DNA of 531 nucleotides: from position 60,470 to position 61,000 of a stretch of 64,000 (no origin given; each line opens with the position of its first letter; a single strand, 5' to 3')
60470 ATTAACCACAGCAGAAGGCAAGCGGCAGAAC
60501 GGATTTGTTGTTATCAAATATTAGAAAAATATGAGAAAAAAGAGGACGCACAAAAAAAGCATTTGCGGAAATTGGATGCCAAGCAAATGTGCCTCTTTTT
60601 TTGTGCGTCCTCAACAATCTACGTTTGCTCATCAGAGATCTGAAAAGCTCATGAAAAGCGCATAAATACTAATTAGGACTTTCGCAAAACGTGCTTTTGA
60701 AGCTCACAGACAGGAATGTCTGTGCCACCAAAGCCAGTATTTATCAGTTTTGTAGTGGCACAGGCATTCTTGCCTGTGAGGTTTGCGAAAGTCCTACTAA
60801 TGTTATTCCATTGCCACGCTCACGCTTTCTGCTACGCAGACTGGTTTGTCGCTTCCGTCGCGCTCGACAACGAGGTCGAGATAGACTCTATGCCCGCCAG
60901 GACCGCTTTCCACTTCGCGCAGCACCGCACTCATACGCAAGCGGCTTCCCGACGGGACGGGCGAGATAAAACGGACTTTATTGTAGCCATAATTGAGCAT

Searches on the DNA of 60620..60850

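Call 89: search_rna_families(source=window, start=60620, end=60850, threshold=evalue, max_evalue=10)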
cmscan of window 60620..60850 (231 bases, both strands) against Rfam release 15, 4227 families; matches with E-value up to 10: 23.
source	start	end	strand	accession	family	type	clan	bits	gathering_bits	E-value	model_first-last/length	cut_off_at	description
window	60705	60778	+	RF04167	mir-1972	Gene; miRNA;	-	40.7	90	4.1e-07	1-81/81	no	mir-1972 microRNA precursor family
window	60705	60778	-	RF04167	mir-1972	Gene; miRNA;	-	32.1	90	8.2e-05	1-81/81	no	mir-1972 microRNA precursor family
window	60703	60780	-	RF03843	MIR2600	Gene; miRNA;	-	30.8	98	0.00014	1-85/85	no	MIR2600 microRNA precursor family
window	60703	60780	+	RF03843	MIR2600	Gene; miRNA;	-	30.3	98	0.00018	1-85/85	no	MIR2600 microRNA precursor family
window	60702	60781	+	RF04131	mir-2032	Gene; miRNA;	-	27.3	100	0.0016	1-77/77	no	mir-2032 microRNA precursor family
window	60702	60781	-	RF03781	mir-4524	Gene; miRNA;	-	24.6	68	0.003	1-84/84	no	mir-4524 microRNA precursor family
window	60695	60788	+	RF03817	mir-3836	Gene; miRNA;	-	23.5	100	0.036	1-91/91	no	mir-3836 microRNA precursor family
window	60703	60780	+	RF03781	mir-4524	Gene; miRNA;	-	22.8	68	0.0095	1-84/84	no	mir-4524 microRNA precursor family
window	60707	60776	-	RF03789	MIR5269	Gene; miRNA;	-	22.8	60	0.045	1-80/80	no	MIR5269 microRNA precursor family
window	60703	60779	-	RF00777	mir-541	Gene; miRNA;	-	22.7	44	0.0086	1-84/84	no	mir-541 microRNA precursor family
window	60704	60777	-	RF03865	mir-7637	Gene; miRNA;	-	21.7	88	0.048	1-68/68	no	mir-7637 microRNA precursor family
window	60703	60780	+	RF00906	MIR1120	Gene; miRNA;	-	21.2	86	0.056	15-73/87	no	MIR1120/MIR1122 microRNA precursor family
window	60691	60792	+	RF00821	mir-249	Gene; miRNA;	-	20.7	70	0.026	1-97/97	no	mir-249 microRNA precursor family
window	60696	60792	+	RF02092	mir-2970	Gene; miRNA;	-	19.4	72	0.13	1-80/80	no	mir-2970 microRNA precursor family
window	60708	60767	+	RF01490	rli51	Cis-reg;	-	17.8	48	0.98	1-121/121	no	Listeria snRNA rli51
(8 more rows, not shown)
